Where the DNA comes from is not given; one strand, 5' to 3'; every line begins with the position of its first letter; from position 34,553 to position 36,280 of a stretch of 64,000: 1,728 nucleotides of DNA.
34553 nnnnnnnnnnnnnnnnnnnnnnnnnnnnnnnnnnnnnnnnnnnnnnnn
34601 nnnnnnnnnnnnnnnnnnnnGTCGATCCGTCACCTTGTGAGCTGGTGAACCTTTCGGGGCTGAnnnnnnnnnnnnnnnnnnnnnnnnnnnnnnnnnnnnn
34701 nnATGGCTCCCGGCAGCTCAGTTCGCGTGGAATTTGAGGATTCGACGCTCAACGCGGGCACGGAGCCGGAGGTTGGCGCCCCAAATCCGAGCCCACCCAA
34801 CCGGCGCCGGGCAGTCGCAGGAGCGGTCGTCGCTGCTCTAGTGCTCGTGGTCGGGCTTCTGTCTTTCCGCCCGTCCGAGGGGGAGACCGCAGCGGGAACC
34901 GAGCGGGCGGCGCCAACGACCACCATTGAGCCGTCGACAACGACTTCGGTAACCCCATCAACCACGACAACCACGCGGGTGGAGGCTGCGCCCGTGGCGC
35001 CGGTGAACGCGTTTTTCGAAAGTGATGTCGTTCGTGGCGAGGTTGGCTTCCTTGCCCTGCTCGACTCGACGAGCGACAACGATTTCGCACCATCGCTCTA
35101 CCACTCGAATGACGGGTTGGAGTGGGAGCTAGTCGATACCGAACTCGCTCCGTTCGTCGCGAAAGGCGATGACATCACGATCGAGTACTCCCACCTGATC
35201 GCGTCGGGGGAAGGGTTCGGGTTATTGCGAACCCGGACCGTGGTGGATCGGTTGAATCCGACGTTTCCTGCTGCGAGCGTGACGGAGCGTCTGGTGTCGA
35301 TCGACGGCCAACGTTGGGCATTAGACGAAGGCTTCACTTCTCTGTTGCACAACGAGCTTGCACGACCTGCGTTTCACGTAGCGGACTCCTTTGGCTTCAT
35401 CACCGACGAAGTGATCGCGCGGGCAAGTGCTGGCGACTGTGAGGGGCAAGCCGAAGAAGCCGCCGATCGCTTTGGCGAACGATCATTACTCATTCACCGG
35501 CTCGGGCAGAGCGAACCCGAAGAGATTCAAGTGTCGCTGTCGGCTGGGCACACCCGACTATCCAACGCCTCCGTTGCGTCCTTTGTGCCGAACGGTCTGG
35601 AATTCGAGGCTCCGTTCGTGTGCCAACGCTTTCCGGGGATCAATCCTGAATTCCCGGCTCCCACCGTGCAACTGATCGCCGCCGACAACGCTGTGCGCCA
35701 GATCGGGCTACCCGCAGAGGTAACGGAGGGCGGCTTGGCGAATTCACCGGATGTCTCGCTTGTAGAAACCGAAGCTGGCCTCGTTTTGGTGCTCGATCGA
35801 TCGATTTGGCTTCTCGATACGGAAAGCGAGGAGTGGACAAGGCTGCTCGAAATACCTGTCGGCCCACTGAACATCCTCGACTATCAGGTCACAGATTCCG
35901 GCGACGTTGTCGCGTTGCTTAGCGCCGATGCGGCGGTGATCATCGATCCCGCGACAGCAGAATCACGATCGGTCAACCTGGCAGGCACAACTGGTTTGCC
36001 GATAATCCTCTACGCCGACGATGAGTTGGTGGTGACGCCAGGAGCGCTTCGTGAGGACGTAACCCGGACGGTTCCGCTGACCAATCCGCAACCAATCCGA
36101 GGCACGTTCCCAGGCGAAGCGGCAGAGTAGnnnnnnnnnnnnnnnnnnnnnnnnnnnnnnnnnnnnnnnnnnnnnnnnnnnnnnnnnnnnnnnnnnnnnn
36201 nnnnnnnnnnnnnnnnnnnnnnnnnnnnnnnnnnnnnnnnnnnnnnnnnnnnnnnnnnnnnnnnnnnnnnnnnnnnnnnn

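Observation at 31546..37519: Head-to-tail array of four divergent paralogues with an invariant juxtamembrane motif P(S/T)(E/D)GETAAGT and Asp-box-like repeats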

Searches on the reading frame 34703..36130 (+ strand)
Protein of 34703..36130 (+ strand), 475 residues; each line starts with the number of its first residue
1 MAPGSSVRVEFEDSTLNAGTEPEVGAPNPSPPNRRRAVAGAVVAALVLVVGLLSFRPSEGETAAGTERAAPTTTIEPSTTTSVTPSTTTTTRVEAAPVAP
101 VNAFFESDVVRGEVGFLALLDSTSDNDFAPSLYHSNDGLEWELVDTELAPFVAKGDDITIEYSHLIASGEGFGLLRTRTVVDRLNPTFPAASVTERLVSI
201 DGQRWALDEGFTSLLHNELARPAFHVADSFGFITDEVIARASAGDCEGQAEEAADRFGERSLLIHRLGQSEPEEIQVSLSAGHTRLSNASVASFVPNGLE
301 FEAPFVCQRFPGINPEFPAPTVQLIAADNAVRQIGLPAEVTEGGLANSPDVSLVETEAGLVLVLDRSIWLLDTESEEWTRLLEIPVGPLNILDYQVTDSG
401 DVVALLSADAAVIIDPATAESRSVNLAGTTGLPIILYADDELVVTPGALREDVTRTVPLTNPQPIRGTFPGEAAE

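Call 3: search_protein_families(library=pfam, proteins=[window:34703-36130:+], max_evalue=1)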
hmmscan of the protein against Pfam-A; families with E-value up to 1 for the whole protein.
window:34703-36130:+ (475 aa): 1 family
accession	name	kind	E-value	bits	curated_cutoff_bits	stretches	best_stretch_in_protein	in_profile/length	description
PF21827.1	New_glue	-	0.12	12.6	31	1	45-91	9-54/94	New glue protein family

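Call 5: search_protein_families(library=ncbifam, proteins=[window:34703-36130:+], max_evalue=1)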
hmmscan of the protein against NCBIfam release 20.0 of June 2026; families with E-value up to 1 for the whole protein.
window:34703-36130:+ (475 aa): 3 families
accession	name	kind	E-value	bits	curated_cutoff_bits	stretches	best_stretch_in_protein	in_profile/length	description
NF047818.1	LIC11996_lipo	equivalog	0.025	13.7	350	1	79-160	289-375/422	LIC11996 family lipoprotein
NF046112.1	MSMEG_6209_Nter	domain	0.066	13.6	25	0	263-296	12-45/56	three-helix bundle dimerization domain-containing protein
TIGR03931.1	T7SS_Rv3446c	hypoth_equivalog_domain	1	9.7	47.6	0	37-96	3-65/194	type VII secretion-associated protein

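Call 57: search_protein_families(library=padloc, proteins=[window:34703-36130:+], max_evalue=0.01)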
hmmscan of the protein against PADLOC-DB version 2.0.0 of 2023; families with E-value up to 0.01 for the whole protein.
window:34703-36130:+ (475 aa): 0 families
